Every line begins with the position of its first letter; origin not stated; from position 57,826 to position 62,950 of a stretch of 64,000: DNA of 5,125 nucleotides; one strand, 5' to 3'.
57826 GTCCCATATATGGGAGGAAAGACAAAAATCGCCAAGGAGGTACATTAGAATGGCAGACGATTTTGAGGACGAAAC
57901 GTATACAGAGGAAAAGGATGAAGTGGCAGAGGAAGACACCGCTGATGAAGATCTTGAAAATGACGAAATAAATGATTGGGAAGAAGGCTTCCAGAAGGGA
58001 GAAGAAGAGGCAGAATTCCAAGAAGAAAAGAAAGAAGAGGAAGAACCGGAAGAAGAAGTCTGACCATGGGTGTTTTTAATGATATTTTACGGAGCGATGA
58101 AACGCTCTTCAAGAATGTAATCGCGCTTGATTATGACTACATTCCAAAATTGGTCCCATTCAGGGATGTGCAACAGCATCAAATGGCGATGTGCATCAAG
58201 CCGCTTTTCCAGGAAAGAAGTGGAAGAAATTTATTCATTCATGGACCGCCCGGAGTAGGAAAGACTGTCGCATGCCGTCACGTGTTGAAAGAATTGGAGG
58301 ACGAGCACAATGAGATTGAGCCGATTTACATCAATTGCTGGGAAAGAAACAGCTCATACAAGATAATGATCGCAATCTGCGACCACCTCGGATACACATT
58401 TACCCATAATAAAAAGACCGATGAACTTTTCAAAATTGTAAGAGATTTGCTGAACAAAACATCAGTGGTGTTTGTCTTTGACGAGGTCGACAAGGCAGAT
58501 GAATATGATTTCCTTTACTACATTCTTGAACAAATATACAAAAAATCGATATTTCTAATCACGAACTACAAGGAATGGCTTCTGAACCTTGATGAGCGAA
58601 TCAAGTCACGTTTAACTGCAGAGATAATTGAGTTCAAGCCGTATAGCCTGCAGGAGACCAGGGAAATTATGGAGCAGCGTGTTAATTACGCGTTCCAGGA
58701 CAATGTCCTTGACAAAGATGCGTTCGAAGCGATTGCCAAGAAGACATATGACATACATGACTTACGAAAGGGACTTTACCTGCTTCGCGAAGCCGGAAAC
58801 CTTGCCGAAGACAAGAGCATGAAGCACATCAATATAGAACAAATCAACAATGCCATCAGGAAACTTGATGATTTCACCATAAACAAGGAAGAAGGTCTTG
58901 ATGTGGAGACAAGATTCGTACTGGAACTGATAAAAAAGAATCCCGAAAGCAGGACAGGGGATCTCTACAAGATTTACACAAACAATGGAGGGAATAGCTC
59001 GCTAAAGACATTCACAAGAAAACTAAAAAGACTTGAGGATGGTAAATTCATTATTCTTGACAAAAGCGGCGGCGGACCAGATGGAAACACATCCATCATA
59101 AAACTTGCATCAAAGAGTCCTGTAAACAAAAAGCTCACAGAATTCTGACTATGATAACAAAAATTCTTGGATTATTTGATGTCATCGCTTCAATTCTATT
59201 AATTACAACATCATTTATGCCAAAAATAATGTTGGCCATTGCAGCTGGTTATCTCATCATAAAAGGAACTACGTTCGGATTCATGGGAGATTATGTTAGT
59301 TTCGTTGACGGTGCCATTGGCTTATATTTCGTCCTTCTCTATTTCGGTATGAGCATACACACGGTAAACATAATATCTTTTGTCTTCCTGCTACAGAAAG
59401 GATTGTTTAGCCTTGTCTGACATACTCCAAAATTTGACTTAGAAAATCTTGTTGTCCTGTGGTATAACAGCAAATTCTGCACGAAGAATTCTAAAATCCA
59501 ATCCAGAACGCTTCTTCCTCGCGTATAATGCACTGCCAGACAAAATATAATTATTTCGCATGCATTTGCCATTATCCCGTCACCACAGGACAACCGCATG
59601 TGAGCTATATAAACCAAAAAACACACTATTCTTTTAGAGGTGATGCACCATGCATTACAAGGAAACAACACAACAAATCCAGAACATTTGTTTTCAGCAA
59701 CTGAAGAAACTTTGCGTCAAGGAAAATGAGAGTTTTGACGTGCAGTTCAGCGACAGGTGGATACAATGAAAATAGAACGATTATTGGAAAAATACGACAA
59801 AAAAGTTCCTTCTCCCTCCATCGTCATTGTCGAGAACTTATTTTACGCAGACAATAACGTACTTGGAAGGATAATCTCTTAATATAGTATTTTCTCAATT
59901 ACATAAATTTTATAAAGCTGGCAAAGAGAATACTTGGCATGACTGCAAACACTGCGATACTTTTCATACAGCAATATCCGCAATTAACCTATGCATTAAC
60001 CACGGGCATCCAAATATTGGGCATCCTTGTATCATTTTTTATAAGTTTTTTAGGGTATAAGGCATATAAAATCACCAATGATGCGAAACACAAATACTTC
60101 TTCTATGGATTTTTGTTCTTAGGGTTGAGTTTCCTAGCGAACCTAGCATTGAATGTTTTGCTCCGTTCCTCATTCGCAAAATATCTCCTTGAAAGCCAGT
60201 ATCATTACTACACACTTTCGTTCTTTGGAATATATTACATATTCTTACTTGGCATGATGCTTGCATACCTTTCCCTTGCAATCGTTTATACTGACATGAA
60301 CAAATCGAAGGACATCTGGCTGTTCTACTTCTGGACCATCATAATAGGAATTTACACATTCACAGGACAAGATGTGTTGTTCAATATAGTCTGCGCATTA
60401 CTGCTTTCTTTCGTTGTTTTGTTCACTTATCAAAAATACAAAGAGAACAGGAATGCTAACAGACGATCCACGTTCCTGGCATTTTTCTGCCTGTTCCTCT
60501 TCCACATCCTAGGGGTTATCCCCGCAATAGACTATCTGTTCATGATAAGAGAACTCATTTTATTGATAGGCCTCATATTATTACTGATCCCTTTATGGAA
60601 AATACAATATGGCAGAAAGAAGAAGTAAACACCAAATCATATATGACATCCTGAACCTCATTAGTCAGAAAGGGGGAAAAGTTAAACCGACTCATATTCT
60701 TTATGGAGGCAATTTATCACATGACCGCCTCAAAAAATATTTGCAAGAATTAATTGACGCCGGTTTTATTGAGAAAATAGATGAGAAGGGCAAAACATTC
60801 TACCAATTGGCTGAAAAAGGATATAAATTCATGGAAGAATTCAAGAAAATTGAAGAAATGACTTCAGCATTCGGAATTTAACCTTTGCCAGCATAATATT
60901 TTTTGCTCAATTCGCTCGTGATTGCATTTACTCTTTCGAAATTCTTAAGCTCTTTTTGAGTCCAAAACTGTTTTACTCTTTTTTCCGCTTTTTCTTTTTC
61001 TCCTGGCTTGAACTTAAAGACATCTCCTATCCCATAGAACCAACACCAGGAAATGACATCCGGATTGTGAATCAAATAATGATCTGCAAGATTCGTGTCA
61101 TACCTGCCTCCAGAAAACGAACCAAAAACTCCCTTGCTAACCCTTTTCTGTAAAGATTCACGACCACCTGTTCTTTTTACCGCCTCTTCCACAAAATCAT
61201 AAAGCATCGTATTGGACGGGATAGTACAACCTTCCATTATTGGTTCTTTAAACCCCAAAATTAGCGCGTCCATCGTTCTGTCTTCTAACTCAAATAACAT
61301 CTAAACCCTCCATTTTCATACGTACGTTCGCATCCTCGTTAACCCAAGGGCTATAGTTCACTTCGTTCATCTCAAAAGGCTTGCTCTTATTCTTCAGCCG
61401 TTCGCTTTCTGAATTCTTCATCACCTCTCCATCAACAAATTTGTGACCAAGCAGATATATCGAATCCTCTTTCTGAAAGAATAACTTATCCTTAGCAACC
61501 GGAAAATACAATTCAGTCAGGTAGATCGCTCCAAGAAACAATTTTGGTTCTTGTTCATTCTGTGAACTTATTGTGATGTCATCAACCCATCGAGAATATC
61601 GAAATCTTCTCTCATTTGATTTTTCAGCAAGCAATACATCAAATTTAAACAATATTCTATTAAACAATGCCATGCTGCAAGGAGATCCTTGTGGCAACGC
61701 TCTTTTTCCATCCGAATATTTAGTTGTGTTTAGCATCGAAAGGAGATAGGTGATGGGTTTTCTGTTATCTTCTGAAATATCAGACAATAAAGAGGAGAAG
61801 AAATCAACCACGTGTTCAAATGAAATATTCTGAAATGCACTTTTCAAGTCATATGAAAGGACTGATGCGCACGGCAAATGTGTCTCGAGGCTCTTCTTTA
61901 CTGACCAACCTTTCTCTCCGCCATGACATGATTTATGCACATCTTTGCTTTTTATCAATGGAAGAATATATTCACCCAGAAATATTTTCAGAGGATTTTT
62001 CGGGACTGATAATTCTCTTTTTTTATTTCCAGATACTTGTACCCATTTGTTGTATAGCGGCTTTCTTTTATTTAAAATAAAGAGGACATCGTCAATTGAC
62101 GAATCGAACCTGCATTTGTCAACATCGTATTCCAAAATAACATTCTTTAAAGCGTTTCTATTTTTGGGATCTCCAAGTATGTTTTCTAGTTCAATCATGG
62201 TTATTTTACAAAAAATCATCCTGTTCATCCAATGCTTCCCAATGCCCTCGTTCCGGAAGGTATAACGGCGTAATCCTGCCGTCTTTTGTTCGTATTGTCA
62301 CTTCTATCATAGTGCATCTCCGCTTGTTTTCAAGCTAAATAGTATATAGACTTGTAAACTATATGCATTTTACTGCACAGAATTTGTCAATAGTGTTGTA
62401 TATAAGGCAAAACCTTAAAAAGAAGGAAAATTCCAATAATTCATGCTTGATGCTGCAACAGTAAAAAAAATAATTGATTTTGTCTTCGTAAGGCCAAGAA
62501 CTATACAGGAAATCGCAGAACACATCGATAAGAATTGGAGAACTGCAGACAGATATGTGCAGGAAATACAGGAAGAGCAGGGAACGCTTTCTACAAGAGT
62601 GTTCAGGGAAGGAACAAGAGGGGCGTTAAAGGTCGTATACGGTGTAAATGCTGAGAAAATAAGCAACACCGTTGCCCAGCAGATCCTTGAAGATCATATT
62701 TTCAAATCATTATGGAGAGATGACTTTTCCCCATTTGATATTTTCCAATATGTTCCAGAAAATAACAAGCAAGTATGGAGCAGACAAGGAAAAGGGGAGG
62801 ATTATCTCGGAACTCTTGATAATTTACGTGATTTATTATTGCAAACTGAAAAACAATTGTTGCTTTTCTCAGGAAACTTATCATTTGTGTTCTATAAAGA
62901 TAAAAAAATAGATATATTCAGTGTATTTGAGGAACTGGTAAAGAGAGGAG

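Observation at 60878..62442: Compact reverse-transcriptase operon (leader or mini-ORF, retron/Abi-like RT, unknown 140-aa partner) in an archaeal genome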

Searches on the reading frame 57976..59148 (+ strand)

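Call 88: search_protein_families(library=pfam, proteins=[window:57976-59148:+], max_evalue=0.001)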
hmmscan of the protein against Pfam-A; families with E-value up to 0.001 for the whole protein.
window:57976-59148:+ (390 aa): 14 families
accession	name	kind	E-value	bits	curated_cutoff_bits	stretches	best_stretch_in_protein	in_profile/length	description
PF13401.12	AAA_22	-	1.4e-13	51.8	27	1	82-182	4-103/130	AAA domain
PF22703.2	Cdc6_lid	-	1.2e-11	44.7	27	1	229-293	1-66/68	Cdc6 AAA+ ATPase-type lid domain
PF13191.12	AAA_16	-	1.4e-09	39.2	32.6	1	61-176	3-146/167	AAA ATPase domain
PF00931.28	NB-ARC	-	6.4e-09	35.9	23.5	1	68-199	3-137/248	NB-ARC domain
PF24883.2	NPHP3_N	-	4.8e-08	33.8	24.8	1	81-123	20-60/164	Nephrocystin 3, N-terminal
PF00004.35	AAA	-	8.9e-07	29.9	21.2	1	87-174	2-69/131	ATPase family associated with various cellular activities (AAA)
PF05729.18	NACHT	-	5.5e-06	26.8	26.7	1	86-226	3-157/167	NACHT domain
PF20720.3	nSTAND3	-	7e-06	26.3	27.2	1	84-158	18-95/155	Novel STAND NTPase 3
PF05621.17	TniB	-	1e-05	25.5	22.4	1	81-173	34-130/189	Bacterial TniB protein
PF01637.24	ATPase_2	-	4.3e-05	23.9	33.2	1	78-174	15-122/225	ATPase domain predominantly from Archaea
PF13173.12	AAA_14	-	5.3e-05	23.7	27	1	84-227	3-127/129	AAA domain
PF13245.12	AAA_19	-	0.00026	21.6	25.1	1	82-190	10-117/134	AAA domain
PF22606.2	Cdc6-ORC-like_ATPase_lid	-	0.00026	21.3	27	0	223-278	1-57/60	Cdc6/ORC-like, ATPase lid domain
PF01695.23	IstB_IS21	-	0.00067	19.7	24.1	0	128-166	152-190/238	IstB-like ATP binding protein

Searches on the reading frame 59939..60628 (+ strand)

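Call 3: search_protein_families(library=pfam, proteins=[window:59939-60628:+], max_evalue=1)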
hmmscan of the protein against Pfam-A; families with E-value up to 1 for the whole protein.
window:59939-60628:+ (229 aa): 4 families
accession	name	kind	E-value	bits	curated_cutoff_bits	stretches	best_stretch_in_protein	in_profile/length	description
PF24365.1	DUF7521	-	0.0005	20.8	27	1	25-83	5-63/82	Family of unknown function (DUF7521)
PF09843.14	DUF2070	-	0.015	14.1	30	1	128-213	20-109/561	Predicted membrane protein (DUF2070)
PF05493.18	ATP_synt_H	-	0.22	12.5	25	1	147-189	3-44/62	ATP synthase subunit H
PF01899.21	MNHE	-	0.49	10.6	27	1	126-190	2-57/145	Na+/H+ ion antiporter subunit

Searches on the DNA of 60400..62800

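Call 7: search_rna_families(source=window, start=60400, end=62800, threshold=evalue, max_evalue=10, show_alignments=3)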
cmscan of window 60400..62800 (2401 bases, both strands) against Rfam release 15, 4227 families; matches with E-value up to 10: 4.
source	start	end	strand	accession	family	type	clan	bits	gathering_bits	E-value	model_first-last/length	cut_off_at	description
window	60545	60640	-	RF01392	isrI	Gene; sRNA;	-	22.3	45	0.65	1-98/98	no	isrI Hfq binding RNA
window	61496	61562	-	RF01301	snoR4a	Gene; snRNA; snoRNA; CD-box;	-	18.8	50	6.7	1-77/77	no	Small nucleolar RNA snoR4a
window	60613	60701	-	RF00528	snoMe28S-Gm1083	Gene; snRNA; snoRNA; CD-box;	-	18.5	48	5.4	1-89/89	no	Small nucleolar RNA Me28S-Gm1083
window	61541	61623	-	RF02060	STnc410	Gene; sRNA;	-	14.9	50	4.4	1-158/158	no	Enterobacterial sRNA STnc410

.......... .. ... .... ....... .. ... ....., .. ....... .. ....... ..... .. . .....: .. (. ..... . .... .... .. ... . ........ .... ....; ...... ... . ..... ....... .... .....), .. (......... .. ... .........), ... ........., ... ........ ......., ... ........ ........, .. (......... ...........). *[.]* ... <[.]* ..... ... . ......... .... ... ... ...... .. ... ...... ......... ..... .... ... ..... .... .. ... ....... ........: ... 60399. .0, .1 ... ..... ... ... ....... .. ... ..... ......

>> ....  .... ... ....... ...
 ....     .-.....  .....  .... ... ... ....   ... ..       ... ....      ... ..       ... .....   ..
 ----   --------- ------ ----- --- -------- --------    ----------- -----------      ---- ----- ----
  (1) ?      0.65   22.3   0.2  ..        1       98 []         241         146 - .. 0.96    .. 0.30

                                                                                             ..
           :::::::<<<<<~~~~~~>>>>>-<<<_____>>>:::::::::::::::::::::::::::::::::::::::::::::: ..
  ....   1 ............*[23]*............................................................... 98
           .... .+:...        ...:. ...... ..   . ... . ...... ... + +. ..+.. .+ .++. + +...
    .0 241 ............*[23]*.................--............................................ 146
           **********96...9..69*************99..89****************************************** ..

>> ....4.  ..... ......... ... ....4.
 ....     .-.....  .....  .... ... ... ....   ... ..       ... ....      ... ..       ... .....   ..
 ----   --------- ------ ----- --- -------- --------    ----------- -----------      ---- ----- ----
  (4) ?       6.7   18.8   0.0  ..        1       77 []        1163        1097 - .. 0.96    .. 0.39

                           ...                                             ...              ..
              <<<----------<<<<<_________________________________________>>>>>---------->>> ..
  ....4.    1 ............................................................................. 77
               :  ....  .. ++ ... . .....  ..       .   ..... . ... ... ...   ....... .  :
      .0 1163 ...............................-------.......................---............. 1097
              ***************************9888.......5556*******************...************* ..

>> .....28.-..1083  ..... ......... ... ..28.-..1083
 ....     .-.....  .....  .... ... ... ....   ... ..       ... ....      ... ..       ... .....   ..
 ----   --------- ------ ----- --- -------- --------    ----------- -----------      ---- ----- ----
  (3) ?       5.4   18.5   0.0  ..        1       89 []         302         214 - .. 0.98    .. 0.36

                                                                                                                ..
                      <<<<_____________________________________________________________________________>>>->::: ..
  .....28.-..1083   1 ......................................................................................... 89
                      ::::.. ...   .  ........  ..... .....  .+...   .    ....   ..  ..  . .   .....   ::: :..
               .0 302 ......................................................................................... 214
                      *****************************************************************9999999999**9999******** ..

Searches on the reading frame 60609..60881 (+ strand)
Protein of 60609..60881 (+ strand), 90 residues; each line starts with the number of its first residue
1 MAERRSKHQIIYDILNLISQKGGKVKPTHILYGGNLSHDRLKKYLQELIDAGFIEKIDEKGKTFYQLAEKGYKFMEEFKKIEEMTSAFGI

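Call 3: search_protein_families(library=pfam, proteins=[window:60609-60881:+], max_evalue=1)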
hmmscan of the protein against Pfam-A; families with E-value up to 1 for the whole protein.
window:60609-60881:+ (90 aa): 19 families
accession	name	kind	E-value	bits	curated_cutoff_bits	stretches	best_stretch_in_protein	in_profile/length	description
PF14947.12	HTH_45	-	1.1e-20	73.9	25.5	1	4-85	1-76/77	Winged helix-turn-helix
PF14277.12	DUF4364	-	1.1e-05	25.8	26.9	1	40-80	35-75/162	Domain of unknown function (DUF4364)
PF24033.1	DUF7342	-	0.0035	17.8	31.6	1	36-82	29-74/150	Family of unknown function (DUF7342)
PF22194.2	F-93_WHD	-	0.0052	17.3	28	1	38-71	29-62/62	F-93, winged-helix domain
PF22560.2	GMT-wHTH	-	0.0068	17.3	27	1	13-61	32-82/82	GMT-like wHTH domain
PF01978.25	TrmB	-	0.0073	16.6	25.6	1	35-67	33-64/68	Sugar-specific transcriptional regulator TrmB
PF21100.3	MCM_C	-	0.0078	16.5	27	1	12-60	8-57/64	MCM protein C-terminal winged helix-turn-helix domain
PF04458.17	DUF505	-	0.0083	15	28.7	1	39-86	366-415/622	Protein of unknown function (DUF505)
PF21524.3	SAMD1_WH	-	0.015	15.8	24.5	1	35-65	31-61/63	SAM domain-containing protein 1, WH domain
PF12802.13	MarR_2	-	0.023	15.3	27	1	12-59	8-55/61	MarR family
PF08100.18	Dimerisation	-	0.026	14.8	25.6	1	13-75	29-91/93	O-methyltransferase dimerisation domain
PF21980.2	MksE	-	0.027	15.3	27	1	32-78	118-162/163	Condensin complex protein MksE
PF20290.3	MC4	-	0.032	15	28.1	1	37-78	63-105/133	ABC-three component (ABC-3C) system Middle Component 4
PF13412.12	HTH_24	-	0.036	14.1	21.9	0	35-55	28-48/48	Winged helix-turn-helix DNA-binding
PF07381.18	EarA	-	0.045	14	22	1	46-76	57-88/90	EarA-like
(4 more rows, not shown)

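Call 4: search_protein_families(library=padloc, proteins=[window:60609-60881:+], max_evalue=1)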
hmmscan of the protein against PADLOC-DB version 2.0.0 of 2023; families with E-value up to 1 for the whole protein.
window:60609-60881:+ (90 aa): 7 families
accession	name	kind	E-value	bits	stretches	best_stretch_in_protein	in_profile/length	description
PDLC03869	LmuC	-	0.00013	19.7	1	37-80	88-131/168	-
PDLC04984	PDC-S27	-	0.00092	16.2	1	8-80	250-327/474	-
PDLC02928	NDT_II-A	-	0.0052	14.3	1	25-76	196-247/279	-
PDLC01438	Csa3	-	0.017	13.1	1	13-81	152-216/305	"CAS-I,CAS-II,CAS-III,CAS-IV,CAS-V,CAS-VI; associated_signaling"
PDLC03871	LmuC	-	0.022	12.8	1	41-80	75-114/156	-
PDLC01866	CARF3--CARF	-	0.026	12.5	1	12-65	142-195/207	-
PDLC02933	PRTase_III-A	-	0.03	11.9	1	6-81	281-346/368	-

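Call 5: search_protein_families(library=ncbifam, proteins=[window:60609-60881:+], max_evalue=1)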
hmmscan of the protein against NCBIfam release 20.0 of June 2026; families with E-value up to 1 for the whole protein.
window:60609-60881:+ (90 aa): 10 families
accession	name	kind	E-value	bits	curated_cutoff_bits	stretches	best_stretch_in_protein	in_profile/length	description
NF053610.1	Sso10a_fam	subfamily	1.1e-17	63.8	60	1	5-75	1-64/64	Sso10a family chromatin protein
NF041016.1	trans_reg_ArnR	equivalog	0.0011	18.4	400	1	7-84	20-93/269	HTH-type transcriptional activator ArnR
NF053609.1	Sul12a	equivalog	0.002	18.3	150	1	12-84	8-76/103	Sul12a family chromatin-organizing protein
NF038232.1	STM3845_fam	equivalog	0.011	15.4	100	1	9-76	186-255/277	retron St85 family effector protein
NF053658.1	SSO5209_fam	equivalog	0.017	14.8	140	1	19-84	10-76/81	SSO5209 family protein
NF006931.0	PRK09416.1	equivalog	0.031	14.5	112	1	41-81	80-121/135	PadR family transcriptional regulator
NF040939.2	trans_reg_lrs14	equivalog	0.04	14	90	1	13-62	25-74/103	Lrs14 family HTH-type transcriptional regulator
NF004170.0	PRK05638.1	equivalog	0.047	12.2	421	1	13-78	375-441/442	threonine synthase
NF006811.0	PRK09333.1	equivalog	0.098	12.2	156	1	25-78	85-131/150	30S ribosomal protein S19e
TIGR00730.1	TIGR00730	subfamily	0.099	12.4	96.35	1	21-58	121-158/178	TIGR00730 family Rossman fold protein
